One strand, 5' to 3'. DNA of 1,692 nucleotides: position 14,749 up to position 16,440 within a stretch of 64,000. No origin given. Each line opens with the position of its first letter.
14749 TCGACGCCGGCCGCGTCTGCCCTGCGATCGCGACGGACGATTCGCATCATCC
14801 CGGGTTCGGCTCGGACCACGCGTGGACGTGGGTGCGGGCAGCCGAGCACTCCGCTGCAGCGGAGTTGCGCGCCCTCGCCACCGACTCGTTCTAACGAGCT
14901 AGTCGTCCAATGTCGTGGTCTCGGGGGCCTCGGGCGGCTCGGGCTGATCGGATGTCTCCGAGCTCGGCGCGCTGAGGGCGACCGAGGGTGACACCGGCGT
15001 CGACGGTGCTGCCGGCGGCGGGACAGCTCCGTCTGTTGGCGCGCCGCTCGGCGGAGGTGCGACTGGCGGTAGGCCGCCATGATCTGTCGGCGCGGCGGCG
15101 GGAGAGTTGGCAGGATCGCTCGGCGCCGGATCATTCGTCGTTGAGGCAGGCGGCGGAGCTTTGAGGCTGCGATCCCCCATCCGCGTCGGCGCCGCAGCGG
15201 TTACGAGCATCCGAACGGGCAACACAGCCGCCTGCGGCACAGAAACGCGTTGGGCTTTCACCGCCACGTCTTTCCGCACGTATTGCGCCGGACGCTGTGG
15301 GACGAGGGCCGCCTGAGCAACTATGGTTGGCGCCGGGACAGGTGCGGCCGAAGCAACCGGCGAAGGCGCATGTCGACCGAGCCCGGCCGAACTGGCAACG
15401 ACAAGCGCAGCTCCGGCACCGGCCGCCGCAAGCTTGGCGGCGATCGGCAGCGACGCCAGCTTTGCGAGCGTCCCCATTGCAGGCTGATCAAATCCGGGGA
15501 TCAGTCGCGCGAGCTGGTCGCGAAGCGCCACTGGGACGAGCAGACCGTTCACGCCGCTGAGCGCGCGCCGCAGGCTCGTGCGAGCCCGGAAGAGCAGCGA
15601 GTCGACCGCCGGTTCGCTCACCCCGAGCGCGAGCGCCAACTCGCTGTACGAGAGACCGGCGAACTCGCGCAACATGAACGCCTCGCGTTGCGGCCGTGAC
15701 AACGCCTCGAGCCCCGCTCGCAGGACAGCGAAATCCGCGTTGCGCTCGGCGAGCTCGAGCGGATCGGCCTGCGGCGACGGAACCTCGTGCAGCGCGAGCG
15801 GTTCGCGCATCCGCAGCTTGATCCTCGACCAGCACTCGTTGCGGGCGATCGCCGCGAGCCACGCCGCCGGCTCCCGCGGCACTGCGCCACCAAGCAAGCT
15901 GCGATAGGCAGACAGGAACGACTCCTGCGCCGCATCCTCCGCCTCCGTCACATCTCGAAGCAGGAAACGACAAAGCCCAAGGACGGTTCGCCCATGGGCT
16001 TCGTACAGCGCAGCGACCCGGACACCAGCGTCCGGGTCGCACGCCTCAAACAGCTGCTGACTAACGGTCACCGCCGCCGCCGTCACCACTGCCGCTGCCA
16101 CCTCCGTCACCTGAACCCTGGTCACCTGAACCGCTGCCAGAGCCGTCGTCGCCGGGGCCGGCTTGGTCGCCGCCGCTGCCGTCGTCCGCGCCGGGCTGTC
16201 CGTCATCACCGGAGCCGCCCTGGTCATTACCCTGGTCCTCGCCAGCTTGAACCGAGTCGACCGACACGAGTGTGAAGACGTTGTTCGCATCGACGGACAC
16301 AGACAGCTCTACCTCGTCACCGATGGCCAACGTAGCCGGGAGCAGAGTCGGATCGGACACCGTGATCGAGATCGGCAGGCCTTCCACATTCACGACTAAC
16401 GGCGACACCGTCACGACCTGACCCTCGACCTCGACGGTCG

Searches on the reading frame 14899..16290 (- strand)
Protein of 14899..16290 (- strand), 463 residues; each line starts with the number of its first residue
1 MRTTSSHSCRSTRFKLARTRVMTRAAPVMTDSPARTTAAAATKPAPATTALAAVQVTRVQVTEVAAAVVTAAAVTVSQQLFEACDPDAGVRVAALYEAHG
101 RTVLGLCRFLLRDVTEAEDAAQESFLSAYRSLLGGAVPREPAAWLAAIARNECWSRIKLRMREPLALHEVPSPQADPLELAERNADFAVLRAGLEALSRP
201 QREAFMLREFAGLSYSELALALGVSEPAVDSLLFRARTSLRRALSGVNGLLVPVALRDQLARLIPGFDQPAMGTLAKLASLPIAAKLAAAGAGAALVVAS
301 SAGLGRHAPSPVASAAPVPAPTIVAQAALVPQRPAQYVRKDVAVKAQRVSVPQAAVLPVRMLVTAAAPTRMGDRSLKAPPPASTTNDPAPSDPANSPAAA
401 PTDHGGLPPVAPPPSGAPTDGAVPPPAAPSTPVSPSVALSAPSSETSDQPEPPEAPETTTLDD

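Call 61: search_protein_families(library=pfam, proteins=[window:14899-16290:-], max_evalue=0.001)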
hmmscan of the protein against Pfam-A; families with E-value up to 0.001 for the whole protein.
window:14899-16290:- (463 aa): 4 families
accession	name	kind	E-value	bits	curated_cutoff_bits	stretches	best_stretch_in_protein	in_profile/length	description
PF08281.18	Sigma70_r4_2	-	6.2e-14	51.8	25.7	1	190-240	4-54/54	Sigma-70, region 4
PF04542.20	Sigma70_r2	-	1.9e-10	40.8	24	1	95-158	1-66/71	Sigma-70 region 2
PF04545.22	Sigma70_r4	-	9.8e-07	28.6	24.1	1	194-241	2-49/50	Sigma-70, region 4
PF07638.17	Sigma70_ECF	-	0.00074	19.9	21.1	0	193-245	132-184/185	ECF sigma factor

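Call 63: search_protein_families(library=ncbifam, proteins=[window:14899-16290:-], max_evalue=0.01)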
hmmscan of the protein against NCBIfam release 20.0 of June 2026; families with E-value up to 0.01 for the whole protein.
window:14899-16290:- (463 aa): 79 families (the best 25 are shown)
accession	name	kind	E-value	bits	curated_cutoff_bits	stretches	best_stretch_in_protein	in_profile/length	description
NF004113.0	PRK05602.1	equivalog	1.6e-21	76.9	208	1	91-246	46-203/211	RNA polymerase sigma factor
TIGR02983.1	SigE-fam_strep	subfamily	1.4e-20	73.8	141.55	1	92-245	8-159/162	SigE family RNA polymerase sigma factor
NF058625.1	sigma_PG0214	equivalog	9e-19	67.8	130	1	104-245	18-162/170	GFO_1088 family ECF-type sigma factor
NF008888.0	PRK11922.1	equivalog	1.7e-18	67.1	204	1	90-245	30-197/231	RNA polymerase sigma factor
TIGR02937.1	sigma70-ECF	superfamily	3.1e-18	66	42.9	1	93-244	4-165/165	sigma-70 family RNA polymerase sigma factor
TIGR02989.1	Sig-70_gvs1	subfamily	2.4e-16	60.1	124.55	1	93-242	4-156/158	RNA polymerase sigma-70 factor, Rhodopirellula/Verrucomicrobium family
NF006089.0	PRK08241.1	subfamily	3.7e-15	55.8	240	2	77-179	9-110/343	RNA polymerase subunit sigma-70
TIGR02950.1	SigM_subfam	subfamily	4.2e-14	52.7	147.95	1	103-243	13-157/159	RNA polymerase sigma factor, SigM family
NF007225.0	PRK09643.1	equivalog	6.1e-14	52.2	190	1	93-247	30-185/204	RNA polymerase sigma factor SigM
TIGR02985.1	Sig70_bacteroi1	subfamily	7.2e-14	52.3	126.4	1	94-244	5-162/162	RNA polymerase sigma-70 factor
NF009166.1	PRK12513.1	equivalog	7.7e-14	51.8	206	1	93-246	25-188/193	RNA polymerase sigma factor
NF009172.0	PRK12519.1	subfamily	7.8e-14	51.6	222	1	77-246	16-191/194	RNA polymerase sigma factor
TIGR02960.1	SigX5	hypoth_equivalog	2.8e-13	49.8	264.75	2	94-178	9-92/322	RNA polymerase sigma-70 factor, TIGR02960 family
NF007214.0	PRK09636.1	subfamily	3.4e-13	49.4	271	1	93-243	7-162/293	RNA polymerase sigma factor SigJ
NF007227.0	PRK09645.1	subfamily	4.9e-13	49.4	202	1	91-246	14-172/177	sigma-70 family RNA polymerase sigma factor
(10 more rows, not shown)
